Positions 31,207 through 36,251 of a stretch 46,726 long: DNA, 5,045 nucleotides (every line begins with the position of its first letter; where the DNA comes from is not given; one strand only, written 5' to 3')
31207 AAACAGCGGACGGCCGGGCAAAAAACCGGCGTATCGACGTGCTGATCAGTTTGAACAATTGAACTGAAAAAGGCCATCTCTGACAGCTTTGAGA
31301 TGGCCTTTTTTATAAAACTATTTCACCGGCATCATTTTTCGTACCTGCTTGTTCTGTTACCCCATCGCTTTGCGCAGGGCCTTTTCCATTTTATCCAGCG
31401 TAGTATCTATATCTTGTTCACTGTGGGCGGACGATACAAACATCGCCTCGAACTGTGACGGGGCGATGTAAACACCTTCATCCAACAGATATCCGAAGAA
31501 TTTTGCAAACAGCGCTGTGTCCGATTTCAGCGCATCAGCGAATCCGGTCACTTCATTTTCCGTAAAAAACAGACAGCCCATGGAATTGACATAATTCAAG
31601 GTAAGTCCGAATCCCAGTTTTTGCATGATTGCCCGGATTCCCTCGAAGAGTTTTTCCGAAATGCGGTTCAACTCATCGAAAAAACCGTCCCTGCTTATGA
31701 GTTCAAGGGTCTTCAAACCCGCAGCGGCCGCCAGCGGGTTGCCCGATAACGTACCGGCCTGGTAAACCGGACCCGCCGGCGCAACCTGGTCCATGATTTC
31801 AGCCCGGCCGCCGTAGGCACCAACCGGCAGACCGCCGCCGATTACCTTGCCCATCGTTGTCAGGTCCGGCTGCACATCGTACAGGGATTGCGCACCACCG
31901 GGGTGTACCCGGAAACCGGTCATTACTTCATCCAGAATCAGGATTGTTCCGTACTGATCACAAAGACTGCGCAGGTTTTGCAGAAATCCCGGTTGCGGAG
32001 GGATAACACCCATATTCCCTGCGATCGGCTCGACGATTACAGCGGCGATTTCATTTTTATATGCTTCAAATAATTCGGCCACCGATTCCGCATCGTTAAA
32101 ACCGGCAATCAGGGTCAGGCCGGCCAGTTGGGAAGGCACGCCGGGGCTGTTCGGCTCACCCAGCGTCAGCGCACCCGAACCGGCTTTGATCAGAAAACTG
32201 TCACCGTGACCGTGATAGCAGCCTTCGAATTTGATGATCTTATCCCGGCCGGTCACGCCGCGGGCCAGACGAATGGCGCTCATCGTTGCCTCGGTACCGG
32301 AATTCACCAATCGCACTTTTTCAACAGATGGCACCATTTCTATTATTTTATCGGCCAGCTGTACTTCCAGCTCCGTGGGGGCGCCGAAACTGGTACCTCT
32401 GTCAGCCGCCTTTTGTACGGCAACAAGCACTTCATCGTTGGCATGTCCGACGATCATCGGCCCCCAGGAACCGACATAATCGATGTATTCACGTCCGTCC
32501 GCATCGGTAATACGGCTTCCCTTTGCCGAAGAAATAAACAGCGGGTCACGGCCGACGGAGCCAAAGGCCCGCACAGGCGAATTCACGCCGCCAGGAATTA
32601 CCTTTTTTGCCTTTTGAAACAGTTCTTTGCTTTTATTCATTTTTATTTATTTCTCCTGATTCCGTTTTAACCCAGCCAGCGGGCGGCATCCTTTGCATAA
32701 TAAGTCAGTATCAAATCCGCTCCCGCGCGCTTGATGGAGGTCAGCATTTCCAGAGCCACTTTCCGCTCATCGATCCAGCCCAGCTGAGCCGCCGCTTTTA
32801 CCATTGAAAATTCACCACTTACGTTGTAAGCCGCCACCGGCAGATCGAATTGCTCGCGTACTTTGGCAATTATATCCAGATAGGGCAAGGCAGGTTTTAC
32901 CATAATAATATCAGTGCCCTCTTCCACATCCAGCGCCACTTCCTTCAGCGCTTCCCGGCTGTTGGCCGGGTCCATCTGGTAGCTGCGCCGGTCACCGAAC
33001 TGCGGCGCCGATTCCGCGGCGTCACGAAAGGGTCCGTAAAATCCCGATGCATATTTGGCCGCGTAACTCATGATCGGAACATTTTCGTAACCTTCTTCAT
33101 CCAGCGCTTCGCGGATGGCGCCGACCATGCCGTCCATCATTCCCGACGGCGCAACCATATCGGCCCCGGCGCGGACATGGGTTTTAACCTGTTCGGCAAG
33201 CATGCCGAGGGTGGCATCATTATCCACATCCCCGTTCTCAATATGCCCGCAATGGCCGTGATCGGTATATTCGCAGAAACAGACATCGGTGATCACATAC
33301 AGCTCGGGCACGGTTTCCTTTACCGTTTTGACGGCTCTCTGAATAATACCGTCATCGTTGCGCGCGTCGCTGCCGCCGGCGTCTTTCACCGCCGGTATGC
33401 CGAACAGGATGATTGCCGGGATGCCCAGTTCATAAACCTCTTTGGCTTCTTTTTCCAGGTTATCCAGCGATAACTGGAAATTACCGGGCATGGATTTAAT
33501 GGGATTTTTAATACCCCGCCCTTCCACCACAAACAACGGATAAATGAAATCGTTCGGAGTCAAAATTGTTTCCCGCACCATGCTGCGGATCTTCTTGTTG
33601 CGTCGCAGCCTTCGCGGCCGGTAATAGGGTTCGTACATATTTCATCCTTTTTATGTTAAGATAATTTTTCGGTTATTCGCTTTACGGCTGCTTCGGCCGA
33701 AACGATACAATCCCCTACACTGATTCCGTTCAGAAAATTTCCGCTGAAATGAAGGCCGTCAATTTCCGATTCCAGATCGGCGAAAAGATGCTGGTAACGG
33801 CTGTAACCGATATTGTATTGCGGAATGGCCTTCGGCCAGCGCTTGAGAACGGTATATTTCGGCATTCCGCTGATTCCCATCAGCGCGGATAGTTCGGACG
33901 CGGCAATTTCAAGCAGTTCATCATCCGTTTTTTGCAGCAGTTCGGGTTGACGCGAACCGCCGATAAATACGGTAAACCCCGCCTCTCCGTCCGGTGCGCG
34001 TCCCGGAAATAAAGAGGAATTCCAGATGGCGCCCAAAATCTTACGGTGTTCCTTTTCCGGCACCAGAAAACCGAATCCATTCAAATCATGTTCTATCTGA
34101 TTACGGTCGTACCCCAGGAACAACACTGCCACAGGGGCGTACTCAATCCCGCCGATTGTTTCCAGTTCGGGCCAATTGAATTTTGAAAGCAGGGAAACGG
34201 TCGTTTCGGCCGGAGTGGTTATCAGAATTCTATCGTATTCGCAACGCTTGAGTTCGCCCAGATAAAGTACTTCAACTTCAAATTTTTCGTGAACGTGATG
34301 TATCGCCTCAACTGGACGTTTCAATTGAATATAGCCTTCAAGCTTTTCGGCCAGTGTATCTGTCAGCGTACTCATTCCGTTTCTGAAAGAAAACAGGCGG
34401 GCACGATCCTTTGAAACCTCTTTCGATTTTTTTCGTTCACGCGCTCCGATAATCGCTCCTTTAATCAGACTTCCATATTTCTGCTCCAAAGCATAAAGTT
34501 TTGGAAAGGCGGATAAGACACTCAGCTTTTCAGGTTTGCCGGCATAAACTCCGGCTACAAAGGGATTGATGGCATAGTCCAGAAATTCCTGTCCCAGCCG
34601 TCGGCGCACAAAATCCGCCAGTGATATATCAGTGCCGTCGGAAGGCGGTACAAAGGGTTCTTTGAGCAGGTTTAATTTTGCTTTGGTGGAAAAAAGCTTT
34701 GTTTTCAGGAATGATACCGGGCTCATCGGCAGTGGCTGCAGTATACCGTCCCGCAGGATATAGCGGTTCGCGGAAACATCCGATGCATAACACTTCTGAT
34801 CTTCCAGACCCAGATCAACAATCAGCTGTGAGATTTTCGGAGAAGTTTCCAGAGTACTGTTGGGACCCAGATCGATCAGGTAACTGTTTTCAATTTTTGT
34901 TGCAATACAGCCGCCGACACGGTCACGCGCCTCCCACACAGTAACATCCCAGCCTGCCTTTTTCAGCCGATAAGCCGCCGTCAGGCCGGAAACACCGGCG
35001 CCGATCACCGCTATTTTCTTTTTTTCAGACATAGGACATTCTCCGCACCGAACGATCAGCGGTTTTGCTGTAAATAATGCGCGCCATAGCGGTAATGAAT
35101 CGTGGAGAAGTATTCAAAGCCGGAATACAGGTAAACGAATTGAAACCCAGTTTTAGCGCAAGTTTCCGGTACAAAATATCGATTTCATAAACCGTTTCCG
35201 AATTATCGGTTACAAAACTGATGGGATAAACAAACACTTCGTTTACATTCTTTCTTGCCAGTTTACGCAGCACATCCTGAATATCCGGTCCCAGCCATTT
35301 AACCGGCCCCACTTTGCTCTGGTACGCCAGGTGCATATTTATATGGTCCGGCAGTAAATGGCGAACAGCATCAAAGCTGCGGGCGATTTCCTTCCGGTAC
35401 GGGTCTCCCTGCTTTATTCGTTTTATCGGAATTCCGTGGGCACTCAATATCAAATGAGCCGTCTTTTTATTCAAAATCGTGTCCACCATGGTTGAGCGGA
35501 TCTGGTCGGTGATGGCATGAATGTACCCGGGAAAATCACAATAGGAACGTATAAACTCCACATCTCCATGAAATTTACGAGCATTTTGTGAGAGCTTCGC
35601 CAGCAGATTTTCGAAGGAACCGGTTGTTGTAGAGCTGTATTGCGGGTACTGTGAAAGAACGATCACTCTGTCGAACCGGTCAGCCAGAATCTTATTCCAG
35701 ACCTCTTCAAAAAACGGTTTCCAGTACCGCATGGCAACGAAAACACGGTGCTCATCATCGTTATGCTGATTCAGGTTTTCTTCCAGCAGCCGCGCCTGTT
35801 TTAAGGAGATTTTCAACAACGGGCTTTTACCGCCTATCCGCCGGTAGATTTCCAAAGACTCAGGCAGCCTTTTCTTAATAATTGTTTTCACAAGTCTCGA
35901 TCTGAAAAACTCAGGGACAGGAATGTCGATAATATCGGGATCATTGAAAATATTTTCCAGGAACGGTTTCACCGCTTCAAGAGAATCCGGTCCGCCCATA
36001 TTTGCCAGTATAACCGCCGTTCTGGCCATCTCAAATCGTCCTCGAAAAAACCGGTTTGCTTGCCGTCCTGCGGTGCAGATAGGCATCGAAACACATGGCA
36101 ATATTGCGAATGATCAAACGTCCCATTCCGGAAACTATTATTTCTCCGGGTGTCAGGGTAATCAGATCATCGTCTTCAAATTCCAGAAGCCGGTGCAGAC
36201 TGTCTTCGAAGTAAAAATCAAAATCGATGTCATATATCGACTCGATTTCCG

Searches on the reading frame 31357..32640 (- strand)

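Call 63: search_protein_families(library=pfam, proteins=[window:31357-32640:-], max_evalue=0.000001)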
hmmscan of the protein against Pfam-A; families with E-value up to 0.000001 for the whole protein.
window:31357-32640:- (427 aa): 1 family
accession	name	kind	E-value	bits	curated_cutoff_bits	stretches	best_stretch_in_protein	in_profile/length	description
PF00202.27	Aminotran_3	-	2.2e-81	274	30.5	1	31-422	6-403/403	Aminotransferase class-III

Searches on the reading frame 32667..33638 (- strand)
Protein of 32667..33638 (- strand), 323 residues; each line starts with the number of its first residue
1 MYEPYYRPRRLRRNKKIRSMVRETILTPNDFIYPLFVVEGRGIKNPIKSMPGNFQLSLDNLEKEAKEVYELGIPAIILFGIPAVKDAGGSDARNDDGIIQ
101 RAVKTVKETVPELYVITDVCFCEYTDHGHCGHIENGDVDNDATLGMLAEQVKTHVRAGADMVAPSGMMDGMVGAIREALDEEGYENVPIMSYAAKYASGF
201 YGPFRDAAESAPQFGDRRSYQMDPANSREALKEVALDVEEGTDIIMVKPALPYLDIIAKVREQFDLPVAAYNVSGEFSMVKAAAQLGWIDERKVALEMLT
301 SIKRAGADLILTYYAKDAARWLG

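Call 64: search_protein_families(library=pfam, proteins=[window:32667-33638:-], max_evalue=0.000001)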
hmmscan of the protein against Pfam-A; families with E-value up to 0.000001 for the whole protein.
window:32667-33638:- (323 aa): 1 family
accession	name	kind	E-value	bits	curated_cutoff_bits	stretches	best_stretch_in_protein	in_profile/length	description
PF00490.27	ALAD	-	1.1e-153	511.5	24.6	1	6-321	2-317/317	Delta-aminolevulinic acid dehydratase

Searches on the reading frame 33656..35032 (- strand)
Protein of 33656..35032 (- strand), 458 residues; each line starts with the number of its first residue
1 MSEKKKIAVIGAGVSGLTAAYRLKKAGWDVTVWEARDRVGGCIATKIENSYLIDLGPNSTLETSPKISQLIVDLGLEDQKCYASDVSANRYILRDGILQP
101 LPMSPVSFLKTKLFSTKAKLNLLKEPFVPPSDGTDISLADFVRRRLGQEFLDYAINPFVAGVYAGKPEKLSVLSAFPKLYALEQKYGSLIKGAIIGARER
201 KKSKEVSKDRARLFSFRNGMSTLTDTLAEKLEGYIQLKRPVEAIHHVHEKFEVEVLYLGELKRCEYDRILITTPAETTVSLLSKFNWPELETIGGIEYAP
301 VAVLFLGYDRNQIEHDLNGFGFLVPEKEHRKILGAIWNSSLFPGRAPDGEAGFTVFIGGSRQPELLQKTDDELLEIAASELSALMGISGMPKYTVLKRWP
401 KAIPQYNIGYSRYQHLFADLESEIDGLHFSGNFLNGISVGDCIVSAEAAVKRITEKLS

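Call 64: search_protein_families(library=pfam, proteins=[window:33656-35032:-], max_evalue=0.000001)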
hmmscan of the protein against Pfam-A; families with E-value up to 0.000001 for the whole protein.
window:33656-35032:- (458 aa): 4 families
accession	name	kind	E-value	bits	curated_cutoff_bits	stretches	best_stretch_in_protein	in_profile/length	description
PF01593.30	Amino_oxidase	-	4.8e-67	227.6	19.8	1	14-453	1-442/443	Flavin containing amine oxidoreductase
PF13450.12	NAD_binding_8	-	2.1e-15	57.2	21.9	1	9-71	1-65/68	NAD(P)-binding Rossmann-like domain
PF01266.30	DAO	-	5.8e-10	39.7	27.9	1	6-41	1-37/353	FAD dependent oxidoreductase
PF07992.20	Pyr_redox_2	-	8.6e-07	29.1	26.1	0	5-44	143-182/291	Pyridine nucleotide-disulphide oxidoreductase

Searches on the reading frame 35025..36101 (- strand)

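Call 64: search_protein_families(library=pfam, proteins=[window:35025-36101:-], max_evalue=0.000001)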
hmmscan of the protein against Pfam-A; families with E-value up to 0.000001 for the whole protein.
window:35025-36101:- (358 aa): 1 family
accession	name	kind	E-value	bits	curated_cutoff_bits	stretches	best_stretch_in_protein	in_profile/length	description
PF00762.24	Ferrochelatase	-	1.3e-102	343.5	27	1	27-345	1-315/317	Ferrochelatase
